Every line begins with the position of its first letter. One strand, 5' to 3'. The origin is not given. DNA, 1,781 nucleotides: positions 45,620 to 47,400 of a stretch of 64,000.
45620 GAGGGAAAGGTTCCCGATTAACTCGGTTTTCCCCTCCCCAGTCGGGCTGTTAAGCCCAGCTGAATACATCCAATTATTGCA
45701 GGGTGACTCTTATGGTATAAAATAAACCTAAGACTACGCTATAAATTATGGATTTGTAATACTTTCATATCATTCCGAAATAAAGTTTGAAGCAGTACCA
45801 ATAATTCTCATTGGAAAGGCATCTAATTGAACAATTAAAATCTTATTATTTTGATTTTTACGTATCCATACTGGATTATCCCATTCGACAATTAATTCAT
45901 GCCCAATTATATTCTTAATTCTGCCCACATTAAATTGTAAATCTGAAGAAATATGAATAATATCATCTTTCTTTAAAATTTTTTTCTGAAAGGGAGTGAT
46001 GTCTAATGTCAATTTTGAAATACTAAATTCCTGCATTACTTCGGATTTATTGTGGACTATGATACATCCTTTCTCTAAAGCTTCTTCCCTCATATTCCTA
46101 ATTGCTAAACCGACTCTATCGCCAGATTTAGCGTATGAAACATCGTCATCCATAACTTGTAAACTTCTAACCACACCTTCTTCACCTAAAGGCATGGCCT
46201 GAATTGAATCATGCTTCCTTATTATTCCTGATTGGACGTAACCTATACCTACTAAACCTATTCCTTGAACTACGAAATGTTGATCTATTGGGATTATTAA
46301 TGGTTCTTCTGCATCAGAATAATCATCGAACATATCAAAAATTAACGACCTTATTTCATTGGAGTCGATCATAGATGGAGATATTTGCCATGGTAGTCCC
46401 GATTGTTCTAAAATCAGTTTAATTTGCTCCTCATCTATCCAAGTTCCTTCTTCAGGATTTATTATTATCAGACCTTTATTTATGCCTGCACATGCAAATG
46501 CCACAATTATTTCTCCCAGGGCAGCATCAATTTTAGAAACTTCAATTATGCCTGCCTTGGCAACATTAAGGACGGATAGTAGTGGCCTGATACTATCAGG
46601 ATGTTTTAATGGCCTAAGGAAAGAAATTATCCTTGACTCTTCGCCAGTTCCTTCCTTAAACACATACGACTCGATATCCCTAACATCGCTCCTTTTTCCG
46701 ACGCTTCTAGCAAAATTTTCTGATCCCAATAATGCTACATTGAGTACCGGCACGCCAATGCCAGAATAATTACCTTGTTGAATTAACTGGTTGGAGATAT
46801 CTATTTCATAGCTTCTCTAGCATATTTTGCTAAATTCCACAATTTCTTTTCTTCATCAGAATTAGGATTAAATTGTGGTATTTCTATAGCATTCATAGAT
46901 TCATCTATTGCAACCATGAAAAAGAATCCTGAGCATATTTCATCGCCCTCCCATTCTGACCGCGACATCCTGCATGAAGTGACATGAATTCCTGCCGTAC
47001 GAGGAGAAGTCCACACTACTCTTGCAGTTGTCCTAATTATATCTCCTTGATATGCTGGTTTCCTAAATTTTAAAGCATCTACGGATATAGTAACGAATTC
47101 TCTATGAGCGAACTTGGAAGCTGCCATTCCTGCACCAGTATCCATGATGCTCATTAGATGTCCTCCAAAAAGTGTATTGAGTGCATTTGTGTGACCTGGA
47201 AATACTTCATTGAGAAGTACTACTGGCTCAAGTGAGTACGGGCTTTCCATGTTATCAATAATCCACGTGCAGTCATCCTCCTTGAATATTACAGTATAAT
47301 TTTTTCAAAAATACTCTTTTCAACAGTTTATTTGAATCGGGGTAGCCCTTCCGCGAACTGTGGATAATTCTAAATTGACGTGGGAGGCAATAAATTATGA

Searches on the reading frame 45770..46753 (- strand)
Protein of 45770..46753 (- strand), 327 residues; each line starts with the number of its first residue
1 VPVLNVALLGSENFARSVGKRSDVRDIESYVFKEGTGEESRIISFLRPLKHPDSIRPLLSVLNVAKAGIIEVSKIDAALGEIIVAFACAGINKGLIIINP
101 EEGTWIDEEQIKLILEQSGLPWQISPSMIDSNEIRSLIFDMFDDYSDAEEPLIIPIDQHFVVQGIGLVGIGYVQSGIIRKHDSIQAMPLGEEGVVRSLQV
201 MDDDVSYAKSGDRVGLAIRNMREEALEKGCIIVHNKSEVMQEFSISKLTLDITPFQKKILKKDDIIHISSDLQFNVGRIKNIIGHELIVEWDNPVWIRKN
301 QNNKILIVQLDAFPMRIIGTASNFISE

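Call 69: search_protein_families(library=pfam, proteins=[window:45770-46753:-], max_evalue=0.00001)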
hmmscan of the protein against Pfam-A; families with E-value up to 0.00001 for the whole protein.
window:45770-46753:- (327 aa): 1 family
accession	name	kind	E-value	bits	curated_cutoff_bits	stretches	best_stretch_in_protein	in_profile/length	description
PF03144.31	GTP_EFTU_D2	-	2.6e-08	34.6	30.3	1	166-232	1-72/73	Elongation factor Tu domain 2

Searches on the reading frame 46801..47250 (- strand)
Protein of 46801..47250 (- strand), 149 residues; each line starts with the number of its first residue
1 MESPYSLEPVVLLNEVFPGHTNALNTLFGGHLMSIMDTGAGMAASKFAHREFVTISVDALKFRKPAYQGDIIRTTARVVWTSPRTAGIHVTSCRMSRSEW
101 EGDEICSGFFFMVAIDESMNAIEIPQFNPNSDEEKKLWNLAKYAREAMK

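Call 69: search_protein_families(library=pfam, proteins=[window:46801-47250:-], max_evalue=0.00001)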
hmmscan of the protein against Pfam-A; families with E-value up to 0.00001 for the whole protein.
window:46801-47250:- (149 aa): 1 family
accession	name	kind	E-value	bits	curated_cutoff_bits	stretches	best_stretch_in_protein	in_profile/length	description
PF03061.28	4HBT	-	2.5e-12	47.3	20.6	1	25-90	2-68/79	Thioesterase superfamily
